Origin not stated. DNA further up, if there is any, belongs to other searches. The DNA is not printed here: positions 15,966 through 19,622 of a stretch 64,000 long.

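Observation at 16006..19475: PHO-box-preceded, sortase-anchored tandem double alkaline phosphatase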

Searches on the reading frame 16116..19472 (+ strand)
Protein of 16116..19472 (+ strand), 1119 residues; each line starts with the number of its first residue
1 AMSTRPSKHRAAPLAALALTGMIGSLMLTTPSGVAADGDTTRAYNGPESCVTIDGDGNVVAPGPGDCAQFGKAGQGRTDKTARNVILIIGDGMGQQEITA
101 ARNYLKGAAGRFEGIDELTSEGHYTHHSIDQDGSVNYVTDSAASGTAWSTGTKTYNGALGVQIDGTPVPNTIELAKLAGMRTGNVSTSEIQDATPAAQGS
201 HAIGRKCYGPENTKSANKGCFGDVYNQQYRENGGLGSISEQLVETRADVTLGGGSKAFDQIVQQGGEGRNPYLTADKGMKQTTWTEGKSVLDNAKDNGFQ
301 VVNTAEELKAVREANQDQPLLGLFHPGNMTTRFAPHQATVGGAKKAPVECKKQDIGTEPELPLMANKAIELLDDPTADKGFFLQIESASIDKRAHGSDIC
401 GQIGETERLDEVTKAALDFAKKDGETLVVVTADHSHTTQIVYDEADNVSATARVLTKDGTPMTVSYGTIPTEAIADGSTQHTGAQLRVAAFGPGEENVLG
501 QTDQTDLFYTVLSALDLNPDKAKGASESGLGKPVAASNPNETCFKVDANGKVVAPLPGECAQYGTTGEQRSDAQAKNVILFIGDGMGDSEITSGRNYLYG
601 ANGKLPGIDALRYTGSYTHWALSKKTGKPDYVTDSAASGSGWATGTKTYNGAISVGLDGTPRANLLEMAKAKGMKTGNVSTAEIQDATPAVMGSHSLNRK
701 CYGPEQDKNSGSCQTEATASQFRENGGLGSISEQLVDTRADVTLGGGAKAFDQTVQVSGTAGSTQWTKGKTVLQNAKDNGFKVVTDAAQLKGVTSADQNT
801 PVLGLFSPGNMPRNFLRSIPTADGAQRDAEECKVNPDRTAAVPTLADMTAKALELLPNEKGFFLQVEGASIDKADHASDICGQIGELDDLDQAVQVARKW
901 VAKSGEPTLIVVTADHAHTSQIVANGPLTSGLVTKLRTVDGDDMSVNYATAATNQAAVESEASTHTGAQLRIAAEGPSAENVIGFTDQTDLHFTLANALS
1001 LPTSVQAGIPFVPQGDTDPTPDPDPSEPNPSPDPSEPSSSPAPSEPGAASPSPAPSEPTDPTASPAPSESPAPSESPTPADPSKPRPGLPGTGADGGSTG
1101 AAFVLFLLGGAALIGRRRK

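Call 4: search_protein_families(library=pfam, proteins=[window:16116-19472:+], max_evalue=0.01)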
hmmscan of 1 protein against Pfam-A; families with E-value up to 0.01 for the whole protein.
window:16116-19472:+ (1119 aa): 3 families
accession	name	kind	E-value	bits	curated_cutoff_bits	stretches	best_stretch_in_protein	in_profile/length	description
PF00245.25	Alk_phosphatase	-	1.4e-178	594.6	24.4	3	575-1000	1-422/423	Alkaline phosphatase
PF01676.23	Metalloenzyme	-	1.1e-10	41.9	24.3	2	366-495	136-225/252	Metalloenzyme superfamily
PF00884.28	Sulfatase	-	0.0098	15.7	25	0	887-918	210-243/301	Sulfatase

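Call 5: search_protein_families(library=ncbifam, proteins=[window:16116-19472:+], max_evalue=0.01)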
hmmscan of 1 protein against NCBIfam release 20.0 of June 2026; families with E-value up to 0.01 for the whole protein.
window:16116-19472:+ (1119 aa): 5 families
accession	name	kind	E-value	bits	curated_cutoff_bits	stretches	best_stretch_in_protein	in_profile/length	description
NF007810.0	PRK10518.1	equivalog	0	1117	540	2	569-1003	65-480/482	alkaline phosphatase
TIGR00306.2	apgM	subfamily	5.5e-08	32.2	320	0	367-440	282-353/403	2,3-bisphosphoglycerate-independent phosphoglycerate mutase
NF003104.0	PRK04024.1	equivalog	1.1e-06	27.7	489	0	365-448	284-361/412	2,3-bisphosphoglycerate-independent phosphoglycerate mutase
TIGR02535.1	hyp_Hser_kinase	hypoth_equivalog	0.00063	18.6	446.3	0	851-919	277-344/397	proposed homoserine kinase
NF003242.0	PRK04200.1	equivalog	0.00089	18.2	426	0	850-918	275-341/395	cofactor-independent phosphoglycerate mutase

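Call 7: search_solved_structures(query=window:16116-19472:+, show_alignments=2, max_evalue=1e-10)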
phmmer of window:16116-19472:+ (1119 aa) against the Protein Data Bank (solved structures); distinct sequences matched with E-value up to 1e-10: 59.
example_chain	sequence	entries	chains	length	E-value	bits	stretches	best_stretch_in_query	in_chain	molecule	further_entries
5c66_A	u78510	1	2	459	7e-133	448.3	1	566-1003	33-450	Alkaline phosphatase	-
3bdg_B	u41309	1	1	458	7.3e-133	448.2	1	566-1002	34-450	Alkaline phosphatase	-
3bdh_A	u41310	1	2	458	8.2e-133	448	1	566-1001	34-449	Alkaline phosphatase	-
5jtl_E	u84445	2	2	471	1.1e-132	447.6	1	565-1001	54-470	Alkaline phosphatase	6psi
1b8j_A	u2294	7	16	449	1.7e-132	447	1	566-1001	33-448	PROTEIN (ALKALINE PHOSPHATASE) | ALKALINE PHOSPHATASE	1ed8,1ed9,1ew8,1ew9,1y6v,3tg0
1alk_A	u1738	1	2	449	2.2e-132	446.6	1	567-1001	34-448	ALKALINE PHOSPHATASE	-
3bdf_A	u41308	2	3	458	3.3e-132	446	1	566-1001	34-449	Alkaline phosphatase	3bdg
1elx_A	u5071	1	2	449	4.4e-132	445.6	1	566-1001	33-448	ALKALINE PHOSPHATASE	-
2g9y_A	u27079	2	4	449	4.5e-132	445.6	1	566-1001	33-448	Alkaline phosphatase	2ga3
3dpc_A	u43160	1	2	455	5.3e-132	445.4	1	566-1001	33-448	Alkaline phosphatase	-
1ely_A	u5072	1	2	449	5.9e-132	445.2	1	566-1001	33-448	ALKALINE PHOSPHATASE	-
1elz_A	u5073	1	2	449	6.8e-132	445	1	566-1001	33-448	ALKALINE PHOSPHATASE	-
1ura_A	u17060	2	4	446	9.1e-132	444.6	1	566-1001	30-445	ALKALINE PHOSPHATASE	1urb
1alh_A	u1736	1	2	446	9.1e-132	444.6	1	566-1001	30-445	ALKALINE PHOSPHATASE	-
1kh4_A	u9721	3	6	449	1.1e-131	444.4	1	567-1001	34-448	ALKALINE PHOSPHATASE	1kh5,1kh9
1anj_A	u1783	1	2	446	1.1e-131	444.3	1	566-1001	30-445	ALKALINE PHOSPHATASE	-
3dyc_A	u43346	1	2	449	1.3e-131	444.1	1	566-1001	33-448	Alkaline phosphatase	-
2anh_A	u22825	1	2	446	1.4e-131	444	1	566-1001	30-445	ALKALINE PHOSPHATASE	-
3cmr_A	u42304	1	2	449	1.4e-131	443.9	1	566-1001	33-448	Alkaline phosphatase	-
1ali_A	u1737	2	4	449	1.7e-131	443.7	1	566-1001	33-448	ALKALINE PHOSPHATASE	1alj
1aja_A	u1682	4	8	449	1.8e-131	443.6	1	566-1001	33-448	ALKALINE PHOSPHATASE | ALKALINE PHOSPHATASE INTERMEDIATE II OF HOLO ENZYME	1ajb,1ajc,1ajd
1hqa_A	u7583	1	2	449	2.1e-131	443.4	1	566-1001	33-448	ALKALINE PHOSPHATASE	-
1hjk_A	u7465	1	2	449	2.4e-131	443.2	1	566-1001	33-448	ALKALINE PHOSPHATASE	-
1kh7_A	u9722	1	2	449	3.2e-131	442.8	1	567-1001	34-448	alkaline phosphatase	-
1khj_A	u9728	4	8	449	7.9e-131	441.5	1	567-1001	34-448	Alkaline phosphatase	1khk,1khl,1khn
1ani_A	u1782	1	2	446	8.5e-131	441.4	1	566-1001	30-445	ALKALINE PHOSPHATASE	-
4km4_A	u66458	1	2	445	9.4e-131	441.2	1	566-1001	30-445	Alkaline phosphatase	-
1y7a_A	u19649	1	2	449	1.3e-130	440.8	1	566-1001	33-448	Alkaline phosphatase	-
7tm9_A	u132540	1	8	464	2.2e-127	430.1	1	573-1001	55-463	Bacterial alkaline phosphatase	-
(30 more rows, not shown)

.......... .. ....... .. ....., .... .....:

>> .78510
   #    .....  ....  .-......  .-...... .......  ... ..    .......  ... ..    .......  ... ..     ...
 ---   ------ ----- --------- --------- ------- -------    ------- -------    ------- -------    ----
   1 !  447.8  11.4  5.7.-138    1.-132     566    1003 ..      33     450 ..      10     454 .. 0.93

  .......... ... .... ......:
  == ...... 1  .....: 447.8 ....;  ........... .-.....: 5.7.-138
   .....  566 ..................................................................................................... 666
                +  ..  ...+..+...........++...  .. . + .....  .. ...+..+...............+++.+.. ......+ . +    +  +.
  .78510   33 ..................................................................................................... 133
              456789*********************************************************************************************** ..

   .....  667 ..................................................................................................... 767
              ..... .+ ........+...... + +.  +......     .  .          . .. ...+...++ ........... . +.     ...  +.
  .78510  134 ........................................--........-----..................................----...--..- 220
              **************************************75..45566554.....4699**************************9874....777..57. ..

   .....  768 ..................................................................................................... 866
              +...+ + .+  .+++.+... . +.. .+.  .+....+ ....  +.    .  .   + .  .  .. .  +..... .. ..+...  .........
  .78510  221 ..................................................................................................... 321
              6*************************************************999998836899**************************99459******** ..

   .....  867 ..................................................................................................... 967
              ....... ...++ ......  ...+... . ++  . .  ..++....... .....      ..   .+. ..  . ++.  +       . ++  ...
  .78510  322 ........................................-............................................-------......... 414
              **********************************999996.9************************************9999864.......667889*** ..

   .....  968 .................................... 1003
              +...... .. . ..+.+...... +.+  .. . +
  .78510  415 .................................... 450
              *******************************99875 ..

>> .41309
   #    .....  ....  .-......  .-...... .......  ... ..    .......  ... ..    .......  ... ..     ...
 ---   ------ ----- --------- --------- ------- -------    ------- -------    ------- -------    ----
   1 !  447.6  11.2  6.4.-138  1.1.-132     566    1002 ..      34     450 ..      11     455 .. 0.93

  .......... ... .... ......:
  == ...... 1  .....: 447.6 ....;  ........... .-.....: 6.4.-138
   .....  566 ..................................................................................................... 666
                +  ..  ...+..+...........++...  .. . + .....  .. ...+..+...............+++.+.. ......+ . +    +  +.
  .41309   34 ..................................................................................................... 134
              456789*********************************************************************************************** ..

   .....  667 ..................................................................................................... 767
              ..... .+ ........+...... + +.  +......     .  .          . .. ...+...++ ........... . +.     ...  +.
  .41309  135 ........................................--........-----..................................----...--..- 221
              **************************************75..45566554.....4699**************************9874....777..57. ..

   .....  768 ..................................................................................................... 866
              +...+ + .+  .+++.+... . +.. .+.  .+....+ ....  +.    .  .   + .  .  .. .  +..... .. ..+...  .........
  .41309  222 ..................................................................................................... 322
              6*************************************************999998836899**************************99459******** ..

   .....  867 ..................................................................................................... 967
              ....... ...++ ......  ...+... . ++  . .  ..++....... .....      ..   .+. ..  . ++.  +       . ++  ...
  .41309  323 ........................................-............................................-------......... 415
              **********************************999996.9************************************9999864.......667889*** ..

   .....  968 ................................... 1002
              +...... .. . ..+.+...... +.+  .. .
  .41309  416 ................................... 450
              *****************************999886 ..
